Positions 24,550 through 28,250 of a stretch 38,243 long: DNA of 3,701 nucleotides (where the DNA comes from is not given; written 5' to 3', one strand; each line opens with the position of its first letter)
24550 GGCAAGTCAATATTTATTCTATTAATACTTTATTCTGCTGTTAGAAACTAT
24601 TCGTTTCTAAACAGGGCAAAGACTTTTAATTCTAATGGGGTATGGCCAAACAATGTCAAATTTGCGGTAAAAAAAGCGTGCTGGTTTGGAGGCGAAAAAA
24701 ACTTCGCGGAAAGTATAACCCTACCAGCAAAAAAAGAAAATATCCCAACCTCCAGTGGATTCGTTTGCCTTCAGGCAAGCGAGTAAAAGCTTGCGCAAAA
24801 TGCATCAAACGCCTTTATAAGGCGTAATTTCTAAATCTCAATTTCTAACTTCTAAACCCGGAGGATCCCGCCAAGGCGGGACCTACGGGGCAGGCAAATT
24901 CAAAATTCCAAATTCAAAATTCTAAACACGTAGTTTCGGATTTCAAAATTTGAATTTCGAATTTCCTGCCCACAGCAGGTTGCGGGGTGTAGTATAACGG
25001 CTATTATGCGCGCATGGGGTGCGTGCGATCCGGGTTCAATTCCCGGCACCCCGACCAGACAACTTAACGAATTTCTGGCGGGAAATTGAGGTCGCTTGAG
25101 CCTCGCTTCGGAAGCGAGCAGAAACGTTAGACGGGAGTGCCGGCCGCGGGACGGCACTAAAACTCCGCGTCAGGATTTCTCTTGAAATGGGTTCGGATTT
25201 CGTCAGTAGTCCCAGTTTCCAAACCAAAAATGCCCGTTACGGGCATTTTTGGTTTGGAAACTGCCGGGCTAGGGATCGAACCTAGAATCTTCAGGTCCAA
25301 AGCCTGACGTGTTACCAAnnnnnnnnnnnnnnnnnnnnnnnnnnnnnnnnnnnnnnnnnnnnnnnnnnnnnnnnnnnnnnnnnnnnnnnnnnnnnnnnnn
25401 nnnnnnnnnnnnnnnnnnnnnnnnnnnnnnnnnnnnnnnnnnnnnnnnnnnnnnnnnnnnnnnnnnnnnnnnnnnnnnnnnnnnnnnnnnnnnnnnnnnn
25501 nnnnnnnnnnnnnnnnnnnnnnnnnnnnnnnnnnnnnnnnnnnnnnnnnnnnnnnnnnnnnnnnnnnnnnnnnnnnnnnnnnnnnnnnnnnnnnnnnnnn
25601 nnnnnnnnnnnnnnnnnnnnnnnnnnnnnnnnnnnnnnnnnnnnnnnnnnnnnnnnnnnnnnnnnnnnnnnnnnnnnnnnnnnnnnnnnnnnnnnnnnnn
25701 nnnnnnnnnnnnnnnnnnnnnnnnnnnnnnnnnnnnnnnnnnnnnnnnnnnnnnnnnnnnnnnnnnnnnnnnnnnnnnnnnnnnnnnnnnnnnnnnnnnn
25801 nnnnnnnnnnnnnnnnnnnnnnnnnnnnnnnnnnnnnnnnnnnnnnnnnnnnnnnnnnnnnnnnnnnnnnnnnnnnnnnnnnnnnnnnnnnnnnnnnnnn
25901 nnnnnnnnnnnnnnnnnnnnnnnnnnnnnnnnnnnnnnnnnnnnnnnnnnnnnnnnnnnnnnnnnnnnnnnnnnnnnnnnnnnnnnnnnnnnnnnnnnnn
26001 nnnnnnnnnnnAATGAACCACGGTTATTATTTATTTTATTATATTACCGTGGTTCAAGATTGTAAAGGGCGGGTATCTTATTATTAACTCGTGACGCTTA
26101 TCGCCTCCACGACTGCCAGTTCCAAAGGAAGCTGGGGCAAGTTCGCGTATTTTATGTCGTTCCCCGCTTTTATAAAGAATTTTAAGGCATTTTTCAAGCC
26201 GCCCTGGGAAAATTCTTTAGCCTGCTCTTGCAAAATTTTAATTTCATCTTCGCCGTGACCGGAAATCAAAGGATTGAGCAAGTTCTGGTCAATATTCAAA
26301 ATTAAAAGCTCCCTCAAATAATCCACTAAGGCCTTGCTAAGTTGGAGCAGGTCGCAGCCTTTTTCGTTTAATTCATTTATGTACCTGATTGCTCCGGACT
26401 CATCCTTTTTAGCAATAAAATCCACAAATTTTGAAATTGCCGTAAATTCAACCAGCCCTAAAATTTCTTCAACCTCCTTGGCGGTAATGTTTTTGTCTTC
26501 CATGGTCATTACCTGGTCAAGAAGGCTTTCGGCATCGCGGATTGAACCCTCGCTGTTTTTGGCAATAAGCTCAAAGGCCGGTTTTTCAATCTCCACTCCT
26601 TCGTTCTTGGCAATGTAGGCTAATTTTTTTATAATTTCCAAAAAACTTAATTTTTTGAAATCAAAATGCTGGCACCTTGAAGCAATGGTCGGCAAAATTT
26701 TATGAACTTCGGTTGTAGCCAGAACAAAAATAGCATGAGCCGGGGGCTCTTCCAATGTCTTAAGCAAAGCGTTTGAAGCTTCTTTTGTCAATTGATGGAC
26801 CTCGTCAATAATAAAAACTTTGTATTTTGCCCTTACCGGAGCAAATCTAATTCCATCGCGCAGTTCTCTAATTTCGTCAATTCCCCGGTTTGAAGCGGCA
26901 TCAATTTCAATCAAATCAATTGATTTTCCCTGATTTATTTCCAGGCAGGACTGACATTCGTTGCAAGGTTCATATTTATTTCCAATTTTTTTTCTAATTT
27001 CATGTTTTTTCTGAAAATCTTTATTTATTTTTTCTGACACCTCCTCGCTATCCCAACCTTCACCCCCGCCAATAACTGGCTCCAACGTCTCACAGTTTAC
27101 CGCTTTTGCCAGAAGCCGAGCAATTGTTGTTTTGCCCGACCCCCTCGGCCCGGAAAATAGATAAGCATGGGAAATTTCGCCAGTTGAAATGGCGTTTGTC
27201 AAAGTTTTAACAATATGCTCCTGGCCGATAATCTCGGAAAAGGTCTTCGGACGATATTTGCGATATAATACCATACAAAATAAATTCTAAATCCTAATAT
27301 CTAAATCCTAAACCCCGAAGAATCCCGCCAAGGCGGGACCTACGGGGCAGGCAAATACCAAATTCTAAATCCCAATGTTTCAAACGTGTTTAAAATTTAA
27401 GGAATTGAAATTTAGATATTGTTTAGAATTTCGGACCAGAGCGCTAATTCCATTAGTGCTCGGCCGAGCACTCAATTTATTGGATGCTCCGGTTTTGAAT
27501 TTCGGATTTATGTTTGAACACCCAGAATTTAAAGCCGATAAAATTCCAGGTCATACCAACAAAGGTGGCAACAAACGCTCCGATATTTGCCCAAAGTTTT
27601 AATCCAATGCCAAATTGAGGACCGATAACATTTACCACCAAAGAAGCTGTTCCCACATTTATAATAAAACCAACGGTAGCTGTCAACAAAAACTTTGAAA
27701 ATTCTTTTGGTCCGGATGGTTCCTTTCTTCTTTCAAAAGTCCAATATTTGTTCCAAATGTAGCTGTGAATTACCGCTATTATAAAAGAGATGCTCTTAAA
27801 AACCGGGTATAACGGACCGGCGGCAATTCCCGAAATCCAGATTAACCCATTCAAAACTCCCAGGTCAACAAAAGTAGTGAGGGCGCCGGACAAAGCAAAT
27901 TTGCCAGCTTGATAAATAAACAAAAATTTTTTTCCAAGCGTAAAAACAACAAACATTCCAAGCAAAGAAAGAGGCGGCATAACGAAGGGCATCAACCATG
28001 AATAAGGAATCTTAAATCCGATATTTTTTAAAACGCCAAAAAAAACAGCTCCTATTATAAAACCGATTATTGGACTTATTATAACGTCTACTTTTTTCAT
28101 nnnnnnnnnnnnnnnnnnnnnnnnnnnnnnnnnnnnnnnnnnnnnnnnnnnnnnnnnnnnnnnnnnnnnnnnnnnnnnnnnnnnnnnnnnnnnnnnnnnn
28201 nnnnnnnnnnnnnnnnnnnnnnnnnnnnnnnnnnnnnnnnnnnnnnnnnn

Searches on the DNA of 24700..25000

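Call 26: search_rna_families(source=window, start=24700, end=25000, threshold=evalue, max_evalue=10)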
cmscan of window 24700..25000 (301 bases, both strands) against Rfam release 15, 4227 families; matches with E-value up to 10: 14.
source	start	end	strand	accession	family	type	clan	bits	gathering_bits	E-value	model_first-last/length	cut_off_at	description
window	24885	24978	-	RF04211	MIR5185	Gene; miRNA;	-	23.4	101.7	0.02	1-111/111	no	MIR5185 microRNA precursor family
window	24888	24971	-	RF03650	mir-1290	Gene; miRNA;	-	21.9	82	0.034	1-76/76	no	mir-1290 microRNA precursor family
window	24889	24970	-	RF03743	MIR7696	Gene; miRNA;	-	21.7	83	0.082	1-88/88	no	MIR7696 microRNA precursor family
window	24898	24962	+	RF03498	mir-3145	Gene; miRNA;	-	19.6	98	0.23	1-84/84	no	mir-3145 microRNA precursor family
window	24890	24969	-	RF03498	mir-3145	Gene; miRNA;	-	18.7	98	0.39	1-84/84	no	mir-3145 microRNA precursor family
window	24832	24965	-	RF02715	sno_ncR1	Gene; snRNA; snoRNA; HACA-box;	-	18.1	94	1.4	1-111/111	no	Small nucleolar RNA ncR1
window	24932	24962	+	RF03650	mir-1290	Gene; miRNA;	-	17.8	82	0.5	24-57/76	no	mir-1290 microRNA precursor family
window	24893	24970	-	RF03641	mir-991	Gene; miRNA;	-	17.8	100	0.59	1-88/88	no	mir-991 microRNA precursor family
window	24885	24974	-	RF04156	MIR2670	Gene; miRNA;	-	17.7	117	0.14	1-200/200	no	MIR2670 microRNA precursor family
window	24881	24974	+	RF04211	MIR5185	Gene; miRNA;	-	17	101.7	0.86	1-111/111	no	MIR5185 microRNA precursor family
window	24896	24957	-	RF04181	rteR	Gene; sRNA;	-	16.7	72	4.5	1-84/84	no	rteR sRNA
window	24887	24973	+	RF00790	mir-358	Gene; miRNA;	-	16.3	65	0.76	22-86/114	no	mir-358 microRNA precursor family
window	24761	24895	+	RF00125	IS128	Gene; sRNA;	-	15.7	80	0.56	59-204/209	no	IS128 RNA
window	24892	24969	+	RF03339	mir-3047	Gene; miRNA;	-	14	53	6.6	1-61/61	no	mir-3047 microRNA precursor family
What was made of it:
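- On Rfam RNA families: Nothing relevant appears up to E 10 over 24700-25000 (call 26).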

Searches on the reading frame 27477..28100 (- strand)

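Call 57: search_protein_families(library=pfam, proteins=[window:27477-28100:-], max_evalue=0.001)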
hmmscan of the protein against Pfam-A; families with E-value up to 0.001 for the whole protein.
window:27477-28100:- (207 aa): 1 family
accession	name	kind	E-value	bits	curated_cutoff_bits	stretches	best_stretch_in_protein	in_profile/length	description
PF04138.20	GtrA_DPMS_TM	-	4.3e-23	82.2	26.1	1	67-195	1-117/117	GtrA/DPMS, transmembrane domain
